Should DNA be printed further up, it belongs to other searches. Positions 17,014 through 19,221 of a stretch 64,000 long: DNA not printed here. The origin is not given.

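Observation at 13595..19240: Lower-GC sugar-modification island inserted into an SPFH-like gene, with a GT2 and Zn-alcohol-dehydrogenase fusion protein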

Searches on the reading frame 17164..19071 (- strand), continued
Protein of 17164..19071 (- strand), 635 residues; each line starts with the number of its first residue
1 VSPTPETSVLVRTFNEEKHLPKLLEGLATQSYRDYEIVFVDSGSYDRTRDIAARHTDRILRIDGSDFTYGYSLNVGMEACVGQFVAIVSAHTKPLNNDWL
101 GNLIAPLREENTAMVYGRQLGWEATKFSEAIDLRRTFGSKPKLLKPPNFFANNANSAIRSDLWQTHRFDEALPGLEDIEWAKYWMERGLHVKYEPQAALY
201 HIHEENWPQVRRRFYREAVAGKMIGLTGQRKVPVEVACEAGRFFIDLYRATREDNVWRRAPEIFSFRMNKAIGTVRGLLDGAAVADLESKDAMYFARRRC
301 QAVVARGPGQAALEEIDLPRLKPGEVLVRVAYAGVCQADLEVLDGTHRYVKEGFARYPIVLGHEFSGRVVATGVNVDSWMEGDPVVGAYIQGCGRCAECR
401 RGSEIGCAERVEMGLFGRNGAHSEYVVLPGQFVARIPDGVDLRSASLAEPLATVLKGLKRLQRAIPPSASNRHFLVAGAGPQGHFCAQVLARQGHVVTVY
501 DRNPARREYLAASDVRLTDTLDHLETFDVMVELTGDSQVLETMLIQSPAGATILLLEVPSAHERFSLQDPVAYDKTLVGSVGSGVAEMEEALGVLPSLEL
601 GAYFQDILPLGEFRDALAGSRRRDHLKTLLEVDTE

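Call 7: find_encoding_contigs(protein=P0006, flank=10000, max_places=2)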
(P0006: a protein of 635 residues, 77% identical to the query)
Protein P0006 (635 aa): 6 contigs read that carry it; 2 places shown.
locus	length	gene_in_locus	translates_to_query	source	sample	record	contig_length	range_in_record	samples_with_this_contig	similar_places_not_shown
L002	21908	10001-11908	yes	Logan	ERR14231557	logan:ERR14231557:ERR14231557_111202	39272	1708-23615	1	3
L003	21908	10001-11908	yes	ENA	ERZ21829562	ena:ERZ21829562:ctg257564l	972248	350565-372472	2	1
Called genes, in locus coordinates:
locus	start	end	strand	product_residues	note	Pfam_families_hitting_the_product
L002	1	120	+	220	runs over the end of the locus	PF13412:HTH_24 (faint)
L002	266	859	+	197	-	PF02357:NusG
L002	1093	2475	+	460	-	PF03446:NAD_binding_2 (faint), PF03721:UDPG_MGDP_dh_N, PF00984:UDPG_MGDP_dh, PF03720:UDPG_MGDP_dh_C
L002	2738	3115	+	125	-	PF07883:Cupin_2 (weak)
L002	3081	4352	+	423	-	PF08421:Methyltransf_13, PF13489:Methyltransf_23, PF08241:Methyltransf_11 (weak), PF08242:Methyltransf_12, PF08484:Methyltransf_14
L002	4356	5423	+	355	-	PF01073:3Beta_HSD, PF01370:Epimerase, PF02719:Polysacc_synt_2 (faint), PF16363:GDP_Man_Dehyd, PF07993:NAD_binding_4 (weak)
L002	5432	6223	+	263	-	PF01408:GFO_IDH_MocA, PF22725:GFO_IDH_MocA_C3 (faint)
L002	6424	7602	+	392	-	PF13231:PMT_2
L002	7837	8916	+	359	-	-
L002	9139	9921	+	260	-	PF02348:CTP_transf_3, PF12804:NTP_transf_3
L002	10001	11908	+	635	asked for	PF00535:Glycos_transf_2, PF13641:Glyco_tranf_2_3, PF08240:ADH_N, PF16912:Glu_dehyd_C, PF00107:ADH_zinc_N (weak)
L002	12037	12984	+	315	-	PF01073:3Beta_HSD, PF01370:Epimerase, PF02719:Polysacc_synt_2, PF04321:RmlD_sub_bind, PF07993:NAD_binding_4 (faint), PF13460:NAD_binding_10 (weak), PF16363:GDP_Man_Dehyd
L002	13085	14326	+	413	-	-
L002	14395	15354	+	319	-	-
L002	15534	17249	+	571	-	PF00664:ABC_membrane (weak), PF00005:ABC_tran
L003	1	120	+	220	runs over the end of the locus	PF13412:HTH_24 (faint)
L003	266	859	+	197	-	PF02357:NusG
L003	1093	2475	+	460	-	PF03446:NAD_binding_2 (faint), PF03721:UDPG_MGDP_dh_N, PF00984:UDPG_MGDP_dh, PF03720:UDPG_MGDP_dh_C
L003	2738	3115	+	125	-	PF07883:Cupin_2 (weak)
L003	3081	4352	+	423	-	PF08421:Methyltransf_13, PF13489:Methyltransf_23, PF08241:Methyltransf_11 (weak), PF08242:Methyltransf_12, PF08484:Methyltransf_14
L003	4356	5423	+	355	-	PF01073:3Beta_HSD, PF01370:Epimerase, PF02719:Polysacc_synt_2 (faint), PF16363:GDP_Man_Dehyd, PF07993:NAD_binding_4 (weak)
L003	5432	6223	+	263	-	PF01408:GFO_IDH_MocA, PF22725:GFO_IDH_MocA_C3 (faint)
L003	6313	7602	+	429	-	PF13231:PMT_2 (weak)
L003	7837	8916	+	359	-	-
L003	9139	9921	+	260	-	PF02348:CTP_transf_3, PF12804:NTP_transf_3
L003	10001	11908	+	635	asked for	PF00535:Glycos_transf_2, PF13641:Glyco_tranf_2_3, PF08240:ADH_N, PF16912:Glu_dehyd_C, PF00107:ADH_zinc_N (weak)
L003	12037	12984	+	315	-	PF01073:3Beta_HSD, PF01370:Epimerase, PF02719:Polysacc_synt_2, PF04321:RmlD_sub_bind, PF07993:NAD_binding_4 (faint), PF13460:NAD_binding_10 (weak), PF16363:GDP_Man_Dehyd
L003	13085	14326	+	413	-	-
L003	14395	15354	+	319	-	-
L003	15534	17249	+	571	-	PF00664:ABC_membrane (weak), PF00005:ABC_tran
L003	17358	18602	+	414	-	PF13469:Sulfotransfer_3 (faint)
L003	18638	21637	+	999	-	PF01326:PPDK_N (weak), PF00391:PEP-utilizers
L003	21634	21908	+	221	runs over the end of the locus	PF07722:Peptidase_C26, PF00117:GATase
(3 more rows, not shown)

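Call 11: search_solved_structures(query=window:17164-19071:-, max_evalue=0.001)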
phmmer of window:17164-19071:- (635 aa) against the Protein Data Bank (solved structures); distinct sequences matched with E-value up to 0.001: 184 (the best 60 are shown).
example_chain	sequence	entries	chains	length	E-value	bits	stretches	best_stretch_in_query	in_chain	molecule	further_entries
7bu2_A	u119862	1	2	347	3.9e-22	81.5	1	307-513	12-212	Alcohol dehydrogenase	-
7bu3_B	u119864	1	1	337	4.1e-22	81.4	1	308-513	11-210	Alcohol dehydrogenase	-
7bu3_A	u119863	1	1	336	4.2e-22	81.4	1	307-513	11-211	Alcohol dehydrogenase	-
2d8a_A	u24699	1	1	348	1.9e-21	79.2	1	301-510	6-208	Probable L-threonine 3-dehydrogenase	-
2dfv_A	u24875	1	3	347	2.1e-21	79.1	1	301-510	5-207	Probable L-threonine 3-dehydrogenase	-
6z42_A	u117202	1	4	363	4.2e-21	78.1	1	308-507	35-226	Alcohol dehydrogenase, zinc-containing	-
4ilk_A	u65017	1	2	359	6.4e-21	77.5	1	301-507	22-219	Starvation sensing protein rspB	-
2dq4_A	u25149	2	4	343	1e-20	76.8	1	313-617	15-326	L-threonine 3-dehydrogenase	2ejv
6isv_A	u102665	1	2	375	1.9e-20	75.9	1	307-615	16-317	Acetophenone reductase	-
8wwd_A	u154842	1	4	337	3.5e-20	75.1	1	301-537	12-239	Zinc-containing alcohol dehydrogenase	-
4z6k_A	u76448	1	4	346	8.2e-20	73.8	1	308-512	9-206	Alcohol dehydrogenase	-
1e3j_A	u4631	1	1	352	1.8e-19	72.8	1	310-512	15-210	NADP(H)-DEPENDENT KETOSE REDUCTASE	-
9k8u_A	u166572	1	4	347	3.1e-19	71.9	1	311-501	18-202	alcohol dehydrogenase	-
9u4x_A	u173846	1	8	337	3.8e-19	71.6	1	303-509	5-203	Alcohol dehydrogenase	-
3meq_A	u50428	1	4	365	6.9e-19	70.8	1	299-504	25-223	Alcohol dehydrogenase, zinc-containing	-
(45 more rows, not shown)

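Call 15: search_protein_families(library=ncbifam, proteins=[window:17164-19071:-], max_evalue=0.01)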
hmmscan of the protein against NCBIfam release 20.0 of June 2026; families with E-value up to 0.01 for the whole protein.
window:17164-19071:- (635 aa): 57 families (the best 25 are shown)
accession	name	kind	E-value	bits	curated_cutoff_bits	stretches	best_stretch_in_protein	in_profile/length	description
NF041097.1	keto_inos_dh_IolM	equivalog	3.5e-33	114.8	450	1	309-525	38-260/389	scyllo-inosose 3-dehydrogenase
NF003808.0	PRK05396.1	equivalog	7.9e-33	113.7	380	1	311-572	13-278/341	L-threonine 3-dehydrogenase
TIGR00692.1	tdh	equivalog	1.4e-29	103.2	458.35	1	311-568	11-272/340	L-threonine 3-dehydrogenase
NF007489.0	PRK10083.1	equivalog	2.8e-28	98.9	376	1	302-507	3-199/339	Zn-dependent oxidoreductase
NF010344.0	PRK13771.1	subfamily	1.2e-26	93.5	349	1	303-617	4-317/334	putative alcohol dehydrogenase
NF007642.0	PRK10309.1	equivalog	8.5e-25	87.7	550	1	301-509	2-200/347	galactitol-1-phosphate 5-dehydrogenase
TIGR02822.1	adh_fam_2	subfamily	1.4e-23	83.5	283.5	1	310-511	14-206/329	zinc-binding alcohol dehydrogenase family protein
NF047908.1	AldhRedAhr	equivalog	5.2e-23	81.4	470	1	312-509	17-205/335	NADPH-dependent aldehyde reductase Ahr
NF041172.1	AcrlCoa_red_Thmprot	equivalog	1.3e-21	76.9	500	1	301-622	2-323/334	acryloyl-CoA reductase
TIGR03366.1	HpnZ_proposed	hypoth_equivalog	2.2e-21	76.4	328.1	1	319-553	1-249/315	putative phosphonate catabolism associated alcohol dehydrogenase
TIGR03989.1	Rxyl_3153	subfamily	8.3e-20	71.4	440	1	302-409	5-107/370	NDMA-dependent alcohol dehydrogenase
TIGR03201.1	dearomat_had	equivalog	9.1e-19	67.7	338.65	1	308-518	7-214/349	6-hydroxycyclohex-1-ene-1-carbonyl-CoA dehydrogenase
NF006940.0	PRK09422.1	equivalog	2e-18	66.4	344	1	301-460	2-156/338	alcohol dehydrogenase AdhP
TIGR02818.1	adh_III_F_hyde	equivalog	2e-15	56.7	543.95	1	301-407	3-105/368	S-(hydroxymethyl)glutathione dehydrogenase/class III alcohol dehydrogenase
NF007375.0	PRK09880.1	equivalog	4.3e-15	55.3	469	1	299-581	4-290/344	L-idonate 5-dehydrogenase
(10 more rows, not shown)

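Call 19: find_encoding_contigs(protein=P0054, flank=8000, max_places=1)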
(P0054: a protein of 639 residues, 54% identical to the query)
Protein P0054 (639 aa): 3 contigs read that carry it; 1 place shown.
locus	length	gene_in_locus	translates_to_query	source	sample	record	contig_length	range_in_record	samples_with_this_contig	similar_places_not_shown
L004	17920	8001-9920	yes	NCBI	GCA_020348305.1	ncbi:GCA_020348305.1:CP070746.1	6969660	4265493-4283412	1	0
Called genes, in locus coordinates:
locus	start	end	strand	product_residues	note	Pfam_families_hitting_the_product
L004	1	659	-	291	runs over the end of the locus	PF01116:F_bP_aldolase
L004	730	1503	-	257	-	PF00392:GntR, PF07702:UTRA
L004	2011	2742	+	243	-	-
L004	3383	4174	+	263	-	-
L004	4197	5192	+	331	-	PF13489:Methyltransf_23, PF08241:Methyltransf_11, PF08242:Methyltransf_12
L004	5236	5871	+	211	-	PF04199:Cyclase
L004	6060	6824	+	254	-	PF02348:CTP_transf_3, PF12804:NTP_transf_3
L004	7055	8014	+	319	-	PF00389:2-Hacid_dh, PF02826:2-Hacid_dh_C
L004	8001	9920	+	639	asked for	PF00535:Glycos_transf_2, PF13641:Glyco_tranf_2_3, PF08240:ADH_N, PF16912:Glu_dehyd_C, PF00107:ADH_zinc_N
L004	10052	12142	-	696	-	PF02310:B12-binding (weak), PF04055:Radical_SAM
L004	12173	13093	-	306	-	-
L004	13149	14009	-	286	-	PF00685:Sulfotransfer_1 (faint)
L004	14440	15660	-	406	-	-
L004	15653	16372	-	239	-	PF00117:GATase, PF01174:SNO (faint), PF07685:GATase_3 (weak)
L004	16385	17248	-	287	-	PF00977:His_biosynth, PF03060:NMO (faint), PF01207:Dus (faint), PF02581:TMP-TENI (faint)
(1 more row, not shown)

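Call 20: find_encoding_contigs(protein=P0009, flank=8000, max_places=1)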
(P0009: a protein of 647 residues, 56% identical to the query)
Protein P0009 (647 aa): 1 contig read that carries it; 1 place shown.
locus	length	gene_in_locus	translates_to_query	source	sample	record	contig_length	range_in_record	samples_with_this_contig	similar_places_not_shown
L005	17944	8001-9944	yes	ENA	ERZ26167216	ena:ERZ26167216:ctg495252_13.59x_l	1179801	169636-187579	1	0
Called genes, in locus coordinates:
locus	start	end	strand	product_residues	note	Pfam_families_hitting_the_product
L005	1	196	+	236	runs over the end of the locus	PF06026:Rib_5-P_isom_A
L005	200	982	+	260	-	PF02348:CTP_transf_3, PF12804:NTP_transf_3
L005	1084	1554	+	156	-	PF00702:Hydrolase (weak), PF08282:Hydrolase_3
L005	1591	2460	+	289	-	PF00793:DAHP_synth_1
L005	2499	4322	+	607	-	-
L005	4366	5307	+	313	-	-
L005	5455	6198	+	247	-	-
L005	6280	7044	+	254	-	PF02348:CTP_transf_3, PF12804:NTP_transf_3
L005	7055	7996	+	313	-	PF00389:2-Hacid_dh, PF02826:2-Hacid_dh_C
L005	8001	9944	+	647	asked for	PF00535:Glycos_transf_2, PF13641:Glyco_tranf_2_3, PF08240:ADH_N, PF16912:Glu_dehyd_C (weak), PF02558:ApbA (weak), PF03446:NAD_binding_2 (weak), PF00107:ADH_zinc_N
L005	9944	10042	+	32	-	-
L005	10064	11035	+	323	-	PF00535:Glycos_transf_2, PF10111:Glyco_tranf_2_2 (weak), PF13641:Glyco_tranf_2_3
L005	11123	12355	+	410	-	PF13489:Methyltransf_23, PF07021:MetW (weak), PF08241:Methyltransf_11, PF08242:Methyltransf_12, PF13649:Methyltransf_25 (weak), PF08484:Methyltransf_14, PF22674:C2185-like_N (weak)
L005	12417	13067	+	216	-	PF13580:SIS_2, PF01380:SIS (weak)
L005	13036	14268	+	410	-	PF00483:NTP_transferase, PF12804:NTP_transf_3, PF00702:Hydrolase, PF13419:HAD_2 (faint), PF08645:PNK3P (weak), PF13242:Hydrolase_like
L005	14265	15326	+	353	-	PF01073:3Beta_HSD (weak), PF01370:Epimerase, PF04321:RmlD_sub_bind, PF16363:GDP_Man_Dehyd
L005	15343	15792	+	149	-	PF00908:dTDP_sugar_isom, PF14667:Polysacc_synt_C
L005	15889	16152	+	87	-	-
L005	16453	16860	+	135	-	-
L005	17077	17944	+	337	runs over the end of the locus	PF00288:GHMP_kinases_N, PF08544:GHMP_kinases_C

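Call 21: find_encoding_contigs(protein=P0088, flank=8000, max_places=1)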
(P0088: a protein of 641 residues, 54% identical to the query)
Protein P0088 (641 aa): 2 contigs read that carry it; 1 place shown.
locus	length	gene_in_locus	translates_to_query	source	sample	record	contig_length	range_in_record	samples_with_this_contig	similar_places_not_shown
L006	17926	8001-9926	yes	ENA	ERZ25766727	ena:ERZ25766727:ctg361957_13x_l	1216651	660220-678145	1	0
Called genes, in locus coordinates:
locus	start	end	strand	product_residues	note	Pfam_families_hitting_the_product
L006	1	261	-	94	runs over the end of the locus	PF01527:HTH_Tnp_1, PF13518:HTH_28 (weak)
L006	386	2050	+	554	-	PF02310:B12-binding, PF04055:Radical_SAM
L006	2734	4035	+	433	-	-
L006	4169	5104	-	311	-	PF13276:HTH_21, PF00665:rve, PF13683:rve_3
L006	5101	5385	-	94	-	PF01527:HTH_Tnp_1, PF13518:HTH_28 (faint)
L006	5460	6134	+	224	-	PF05050:Methyltransf_21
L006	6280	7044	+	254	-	PF02348:CTP_transf_3, PF12804:NTP_transf_3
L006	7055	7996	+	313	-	PF00389:2-Hacid_dh, PF02826:2-Hacid_dh_C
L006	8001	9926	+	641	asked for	PF00535:Glycos_transf_2, PF13641:Glyco_tranf_2_3, PF08240:ADH_N, PF16912:Glu_dehyd_C, PF00107:ADH_zinc_N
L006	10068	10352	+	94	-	PF13384:HTH_23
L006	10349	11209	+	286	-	PF13592:HTH_33, PF13358:DDE_3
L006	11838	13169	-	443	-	PF13701:DDE_Tnp_1_4, PF01609:DDE_Tnp_1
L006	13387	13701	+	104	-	PF13565:HTH_32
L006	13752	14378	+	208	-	PF13358:DDE_3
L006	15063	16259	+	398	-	-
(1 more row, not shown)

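Call 23: find_encoding_contigs(protein=P0039, flank=8000, max_places=1)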
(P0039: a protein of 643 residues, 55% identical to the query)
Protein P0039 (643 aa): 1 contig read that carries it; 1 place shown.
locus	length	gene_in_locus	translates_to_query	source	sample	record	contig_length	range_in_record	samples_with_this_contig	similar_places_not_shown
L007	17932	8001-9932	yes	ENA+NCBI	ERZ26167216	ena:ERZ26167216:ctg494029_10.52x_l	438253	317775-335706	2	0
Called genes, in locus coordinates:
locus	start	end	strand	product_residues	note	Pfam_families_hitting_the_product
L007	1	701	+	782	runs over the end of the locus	PF03065:Glyco_hydro_57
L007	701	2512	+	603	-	PF00664:ABC_membrane, PF00005:ABC_tran, PF02463:SMC_N (faint), PF13555:AAA_29 (weak), PF13304:AAA_21 (faint)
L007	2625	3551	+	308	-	PF04055:Radical_SAM, PF13186:SPASM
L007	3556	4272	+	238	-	PF00106:adh_short, PF08659:KR (weak), PF13561:adh_short_C2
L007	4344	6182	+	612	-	-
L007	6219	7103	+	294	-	PF05050:Methyltransf_21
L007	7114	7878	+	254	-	PF02348:CTP_transf_3, PF12804:NTP_transf_3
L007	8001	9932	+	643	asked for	PF00535:Glycos_transf_2, PF08240:ADH_N, PF16912:Glu_dehyd_C, PF00107:ADH_zinc_N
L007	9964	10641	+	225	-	PF13580:SIS_2, PF01380:SIS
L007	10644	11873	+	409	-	PF00483:NTP_transferase, PF12804:NTP_transf_3, PF00702:Hydrolase, PF08645:PNK3P, PF13419:HAD_2, PF13242:Hydrolase_like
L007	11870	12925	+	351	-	PF01073:3Beta_HSD (faint), PF01370:Epimerase, PF04321:RmlD_sub_bind, PF16363:GDP_Man_Dehyd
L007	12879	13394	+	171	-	PF00908:dTDP_sugar_isom, PF14667:Polysacc_synt_C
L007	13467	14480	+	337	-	PF00288:GHMP_kinases_N, PF08544:GHMP_kinases_C (weak)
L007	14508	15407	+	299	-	PF01370:Epimerase, PF04321:RmlD_sub_bind, PF01073:3Beta_HSD, PF13460:NAD_binding_10, PF16363:GDP_Man_Dehyd, PF02719:Polysacc_synt_2, PF07993:NAD_binding_4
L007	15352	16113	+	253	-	PF00106:adh_short, PF13561:adh_short_C2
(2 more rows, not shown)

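Call 24: find_encoding_contigs(protein=P0015, flank=8000, max_places=1)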
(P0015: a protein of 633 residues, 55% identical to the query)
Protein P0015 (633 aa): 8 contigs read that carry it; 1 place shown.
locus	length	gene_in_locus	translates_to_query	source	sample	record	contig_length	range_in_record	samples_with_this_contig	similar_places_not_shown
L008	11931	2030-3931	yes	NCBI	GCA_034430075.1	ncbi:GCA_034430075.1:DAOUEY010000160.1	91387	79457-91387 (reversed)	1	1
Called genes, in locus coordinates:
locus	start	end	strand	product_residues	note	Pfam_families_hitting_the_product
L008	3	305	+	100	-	?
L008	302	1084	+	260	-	PF02348:CTP_transf_3, PF12804:NTP_transf_3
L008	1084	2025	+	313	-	PF00389:2-Hacid_dh, PF02826:2-Hacid_dh_C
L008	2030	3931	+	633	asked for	PF00535:Glycos_transf_2, PF13641:Glyco_tranf_2_3, PF08240:ADH_N, PF16912:Glu_dehyd_C, PF00107:ADH_zinc_N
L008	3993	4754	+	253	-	PF08241:Methyltransf_11 (weak)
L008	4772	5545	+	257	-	-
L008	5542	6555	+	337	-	PF13524:Glyco_trans_1_2, PF00534:Glycos_transf_1, PF13692:Glyco_trans_1_4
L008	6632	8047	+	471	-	PF08003:Methyltransf_9 (weak), PF13489:Methyltransf_23 (weak)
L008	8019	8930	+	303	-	PF13489:Methyltransf_23, PF13649:Methyltransf_25 (weak), PF08241:Methyltransf_11, PF08242:Methyltransf_12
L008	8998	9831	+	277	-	PF01596:Methyltransf_3 (weak), PF13578:Methyltransf_24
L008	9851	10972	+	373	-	PF13692:Glyco_trans_1_4, PF13524:Glyco_trans_1_2 (weak), PF00534:Glycos_transf_1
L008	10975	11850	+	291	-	PF00535:Glycos_transf_2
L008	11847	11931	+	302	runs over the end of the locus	-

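Call 25: search_solved_structures(query=L003:9139-9921:+, max_evalue=0.001)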
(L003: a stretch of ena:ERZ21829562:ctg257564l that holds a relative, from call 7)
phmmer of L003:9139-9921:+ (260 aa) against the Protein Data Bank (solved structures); distinct sequences matched with E-value up to 0.001: 15.
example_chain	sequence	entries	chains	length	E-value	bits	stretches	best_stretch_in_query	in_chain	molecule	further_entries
1gq9_A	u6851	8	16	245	6.5e-49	170.1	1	3-244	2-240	3-DEOXY-MANNO-OCTULOSONATE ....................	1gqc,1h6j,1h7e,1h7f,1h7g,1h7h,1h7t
3oam_A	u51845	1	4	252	2.6e-34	122.2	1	7-241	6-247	3-deoxy-manno-octulosonate cytidylyltransferase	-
3jtj_A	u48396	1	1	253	5.1e-34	121.3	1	4-241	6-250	3-deoxy-manno-octulosonate cytidylyltransferase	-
1vh1_A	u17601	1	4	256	1.4e-33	119.9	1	5-242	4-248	3-deoxy-manno-octulosonate cytidylyltransferase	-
3tqd_A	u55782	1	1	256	1.7e-33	119.6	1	7-237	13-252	3-deoxy-manno-octulosonate cytidylyltransferase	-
3k8d_A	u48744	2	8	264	2.5e-33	119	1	5-239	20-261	3-deoxy-manno-octulosonate cytidylyltransferase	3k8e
4xwi_A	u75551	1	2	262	2.2e-32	116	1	6-237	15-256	3-deoxy-manno-octulosonate cytidylyltransferase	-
8ees_A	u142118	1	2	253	4.6e-32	114.9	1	7-238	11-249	3-deoxy-manno-octulosonate cytidylyltransferase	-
1vh3_A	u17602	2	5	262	2e-31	112.8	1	7-241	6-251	3-deoxy-manno-octulosonate cytidylyltransferase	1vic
3duv_A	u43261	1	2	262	2.1e-31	112.7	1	7-241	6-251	3-deoxy-manno-octulosonate cytidylyltransferase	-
2y6p_A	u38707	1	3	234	9e-31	110.7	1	7-242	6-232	3-DEOXY-MANNO-OCTULOSONATE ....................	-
4fcu_A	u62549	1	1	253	1.6e-29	106.5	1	7-238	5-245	3-deoxy-manno-octulosonate cytidylyltransferase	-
3pol_A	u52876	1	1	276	2.2e-29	106.1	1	7-238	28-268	3-deoxy-manno-octulosonate cytidylyltransferase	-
9t4z_A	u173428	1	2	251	1.3e-07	34.8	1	3-107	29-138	PpNeuA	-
6oew_A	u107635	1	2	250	0.00018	24.5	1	5-110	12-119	Cytidylyltransferase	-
